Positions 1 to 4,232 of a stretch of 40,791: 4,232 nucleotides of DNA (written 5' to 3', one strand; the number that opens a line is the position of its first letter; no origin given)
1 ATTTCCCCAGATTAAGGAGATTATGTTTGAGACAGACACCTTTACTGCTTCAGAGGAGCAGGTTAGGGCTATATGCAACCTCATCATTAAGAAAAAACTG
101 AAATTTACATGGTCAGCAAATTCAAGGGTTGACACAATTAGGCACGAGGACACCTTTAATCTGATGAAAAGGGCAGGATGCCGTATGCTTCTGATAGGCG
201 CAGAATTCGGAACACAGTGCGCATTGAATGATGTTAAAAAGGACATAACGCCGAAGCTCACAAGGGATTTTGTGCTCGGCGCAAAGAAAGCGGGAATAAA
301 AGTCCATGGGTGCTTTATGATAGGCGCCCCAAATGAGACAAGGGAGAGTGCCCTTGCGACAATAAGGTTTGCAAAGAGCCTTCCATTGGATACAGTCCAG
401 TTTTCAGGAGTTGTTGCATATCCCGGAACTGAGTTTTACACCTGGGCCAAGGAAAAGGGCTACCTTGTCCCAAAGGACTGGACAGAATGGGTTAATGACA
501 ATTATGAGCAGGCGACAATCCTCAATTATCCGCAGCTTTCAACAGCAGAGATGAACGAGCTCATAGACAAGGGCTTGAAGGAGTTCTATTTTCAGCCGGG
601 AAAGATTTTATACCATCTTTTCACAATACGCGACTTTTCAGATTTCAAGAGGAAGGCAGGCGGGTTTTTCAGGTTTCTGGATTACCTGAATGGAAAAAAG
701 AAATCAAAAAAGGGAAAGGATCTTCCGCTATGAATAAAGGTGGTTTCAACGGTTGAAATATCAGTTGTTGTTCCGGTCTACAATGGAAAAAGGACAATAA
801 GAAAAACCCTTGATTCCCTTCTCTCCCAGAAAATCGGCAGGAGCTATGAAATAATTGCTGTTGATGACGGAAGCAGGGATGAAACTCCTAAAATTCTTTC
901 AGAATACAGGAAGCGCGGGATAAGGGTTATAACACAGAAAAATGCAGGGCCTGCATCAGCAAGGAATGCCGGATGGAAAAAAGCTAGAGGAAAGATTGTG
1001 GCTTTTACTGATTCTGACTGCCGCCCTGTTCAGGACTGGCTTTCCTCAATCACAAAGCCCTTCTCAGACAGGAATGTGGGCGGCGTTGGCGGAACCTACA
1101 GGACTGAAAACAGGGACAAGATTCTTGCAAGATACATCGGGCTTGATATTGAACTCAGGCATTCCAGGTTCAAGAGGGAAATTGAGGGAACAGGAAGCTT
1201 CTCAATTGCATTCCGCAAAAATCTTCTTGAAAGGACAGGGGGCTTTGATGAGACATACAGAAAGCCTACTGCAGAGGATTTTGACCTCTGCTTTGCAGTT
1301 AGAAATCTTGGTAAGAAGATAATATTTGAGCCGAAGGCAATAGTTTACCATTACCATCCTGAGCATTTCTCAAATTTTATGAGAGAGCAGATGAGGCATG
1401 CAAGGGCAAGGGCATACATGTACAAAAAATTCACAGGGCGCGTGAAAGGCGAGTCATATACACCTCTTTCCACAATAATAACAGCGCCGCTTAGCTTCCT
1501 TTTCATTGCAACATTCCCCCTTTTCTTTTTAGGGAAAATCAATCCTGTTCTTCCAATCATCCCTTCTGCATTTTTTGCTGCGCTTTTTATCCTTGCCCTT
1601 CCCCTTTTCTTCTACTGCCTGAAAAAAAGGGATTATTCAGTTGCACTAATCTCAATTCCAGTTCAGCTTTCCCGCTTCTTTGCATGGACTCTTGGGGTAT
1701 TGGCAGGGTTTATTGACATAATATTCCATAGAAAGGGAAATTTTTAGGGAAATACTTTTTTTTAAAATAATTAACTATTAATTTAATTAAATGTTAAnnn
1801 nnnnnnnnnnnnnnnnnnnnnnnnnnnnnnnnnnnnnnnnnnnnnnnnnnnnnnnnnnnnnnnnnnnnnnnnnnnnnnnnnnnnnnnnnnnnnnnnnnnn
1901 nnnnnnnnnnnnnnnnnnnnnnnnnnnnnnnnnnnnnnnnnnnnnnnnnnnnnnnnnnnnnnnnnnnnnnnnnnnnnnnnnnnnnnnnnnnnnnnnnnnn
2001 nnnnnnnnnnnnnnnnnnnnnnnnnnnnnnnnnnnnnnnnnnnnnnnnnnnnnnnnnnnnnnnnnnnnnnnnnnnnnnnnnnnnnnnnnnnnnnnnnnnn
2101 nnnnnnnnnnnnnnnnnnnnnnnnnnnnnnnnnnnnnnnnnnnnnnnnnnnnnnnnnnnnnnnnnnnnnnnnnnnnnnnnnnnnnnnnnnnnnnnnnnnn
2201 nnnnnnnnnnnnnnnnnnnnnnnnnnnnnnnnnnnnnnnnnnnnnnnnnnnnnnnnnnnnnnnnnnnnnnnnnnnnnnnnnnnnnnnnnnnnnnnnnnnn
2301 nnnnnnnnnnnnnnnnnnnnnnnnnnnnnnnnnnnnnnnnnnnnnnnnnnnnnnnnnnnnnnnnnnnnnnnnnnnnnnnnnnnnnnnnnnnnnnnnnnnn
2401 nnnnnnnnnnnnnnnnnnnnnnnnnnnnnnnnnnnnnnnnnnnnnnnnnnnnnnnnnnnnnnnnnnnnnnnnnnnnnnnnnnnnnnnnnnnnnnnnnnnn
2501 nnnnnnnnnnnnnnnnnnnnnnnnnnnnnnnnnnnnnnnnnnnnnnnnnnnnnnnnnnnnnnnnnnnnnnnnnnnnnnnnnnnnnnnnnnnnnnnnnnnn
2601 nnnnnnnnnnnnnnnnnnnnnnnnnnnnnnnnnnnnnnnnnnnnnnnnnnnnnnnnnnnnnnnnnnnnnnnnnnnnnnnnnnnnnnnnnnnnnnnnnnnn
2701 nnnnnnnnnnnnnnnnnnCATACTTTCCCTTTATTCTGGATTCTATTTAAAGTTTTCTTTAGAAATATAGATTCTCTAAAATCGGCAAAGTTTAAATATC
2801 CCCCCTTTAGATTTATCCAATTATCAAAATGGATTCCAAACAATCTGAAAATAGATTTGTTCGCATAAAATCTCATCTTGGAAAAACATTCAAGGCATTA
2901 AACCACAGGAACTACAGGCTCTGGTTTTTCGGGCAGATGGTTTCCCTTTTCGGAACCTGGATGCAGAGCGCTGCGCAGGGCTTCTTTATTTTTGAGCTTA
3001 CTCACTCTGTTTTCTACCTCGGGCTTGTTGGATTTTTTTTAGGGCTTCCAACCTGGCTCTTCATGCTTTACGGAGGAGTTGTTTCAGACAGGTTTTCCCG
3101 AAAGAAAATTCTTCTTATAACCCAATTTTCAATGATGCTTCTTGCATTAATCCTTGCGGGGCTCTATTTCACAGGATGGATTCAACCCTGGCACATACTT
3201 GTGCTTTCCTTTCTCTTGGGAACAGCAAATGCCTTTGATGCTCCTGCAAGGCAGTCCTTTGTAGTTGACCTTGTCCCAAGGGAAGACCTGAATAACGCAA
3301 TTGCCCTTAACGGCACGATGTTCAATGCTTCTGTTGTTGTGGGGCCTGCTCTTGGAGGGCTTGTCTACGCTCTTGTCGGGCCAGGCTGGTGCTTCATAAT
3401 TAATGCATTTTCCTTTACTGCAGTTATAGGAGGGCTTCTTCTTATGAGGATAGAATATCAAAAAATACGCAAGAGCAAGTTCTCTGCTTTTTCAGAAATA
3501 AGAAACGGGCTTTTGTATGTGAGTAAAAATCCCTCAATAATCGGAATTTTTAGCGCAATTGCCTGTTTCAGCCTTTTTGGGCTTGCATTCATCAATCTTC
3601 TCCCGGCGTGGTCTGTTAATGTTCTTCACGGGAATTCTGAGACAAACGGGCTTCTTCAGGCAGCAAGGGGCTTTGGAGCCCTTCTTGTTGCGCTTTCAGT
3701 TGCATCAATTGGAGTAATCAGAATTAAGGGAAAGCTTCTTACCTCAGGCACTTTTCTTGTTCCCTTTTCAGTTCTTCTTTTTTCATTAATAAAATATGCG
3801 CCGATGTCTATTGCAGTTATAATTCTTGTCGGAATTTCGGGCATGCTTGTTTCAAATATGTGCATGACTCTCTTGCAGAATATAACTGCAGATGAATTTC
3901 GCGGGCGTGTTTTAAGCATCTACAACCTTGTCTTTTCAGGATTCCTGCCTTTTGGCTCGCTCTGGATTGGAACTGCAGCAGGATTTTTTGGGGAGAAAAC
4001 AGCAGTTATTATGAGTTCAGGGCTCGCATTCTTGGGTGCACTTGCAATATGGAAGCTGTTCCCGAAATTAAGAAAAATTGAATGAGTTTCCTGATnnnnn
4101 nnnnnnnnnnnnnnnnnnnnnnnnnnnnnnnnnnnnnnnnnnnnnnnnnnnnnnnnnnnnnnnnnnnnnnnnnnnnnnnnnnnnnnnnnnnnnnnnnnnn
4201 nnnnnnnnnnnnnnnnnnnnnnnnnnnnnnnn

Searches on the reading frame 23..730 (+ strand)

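Call 9: search_protein_families(library=pfam, proteins=[window:23-730:+], max_evalue=0.001)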
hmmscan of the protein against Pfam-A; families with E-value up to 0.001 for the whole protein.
window:23-730:+ (236 aa): 1 family
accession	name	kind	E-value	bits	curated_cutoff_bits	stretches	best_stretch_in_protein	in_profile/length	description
PF04055.27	Radical_SAM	-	6.7e-07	30.1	29.5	1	12-117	64-166/166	Radical SAM superfamily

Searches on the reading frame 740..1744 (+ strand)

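Call 9: search_protein_families(library=pfam, proteins=[window:740-1744:+], max_evalue=0.001)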
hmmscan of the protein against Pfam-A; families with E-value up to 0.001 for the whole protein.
window:740-1744:+ (335 aa): 5 families
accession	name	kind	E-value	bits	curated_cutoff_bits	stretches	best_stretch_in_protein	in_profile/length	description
PF00535.33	Glycos_transf_2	-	2.2e-33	116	23.3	1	8-156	1-158/168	Glycosyl transferase family 2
PF13641.12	Glyco_tranf_2_3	-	1.2e-23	84.7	27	1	7-222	3-229/230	Glycosyltransferase like family 2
PF10111.15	Glyco_tranf_2_2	-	3.3e-19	69.9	27.3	2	8-106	1-104/276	Glycosyltransferase like family 2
PF13506.12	Glyco_transf_21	-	9.8e-13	48.4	21.7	1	77-222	24-174/174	Glycosyl transferase family 21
PF13632.12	Glyco_trans_2_3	-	5.3e-11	43.1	27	1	86-289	1-192/198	Glycosyl transferase family group 2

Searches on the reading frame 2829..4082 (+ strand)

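Call 9: search_protein_families(library=pfam, proteins=[window:2829-4082:+], max_evalue=0.001)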
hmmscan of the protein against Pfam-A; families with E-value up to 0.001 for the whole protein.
window:2829-4082:+ (418 aa): 2 families
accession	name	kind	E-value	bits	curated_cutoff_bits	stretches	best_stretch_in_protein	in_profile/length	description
PF05977.19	MFS_3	-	5.9e-55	187.1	27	1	21-409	4-392/524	Transmembrane secretion effector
PF07690.21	MFS_1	-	4.1e-35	121.7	33.4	1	33-370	2-340/347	Major Facilitator Superfamily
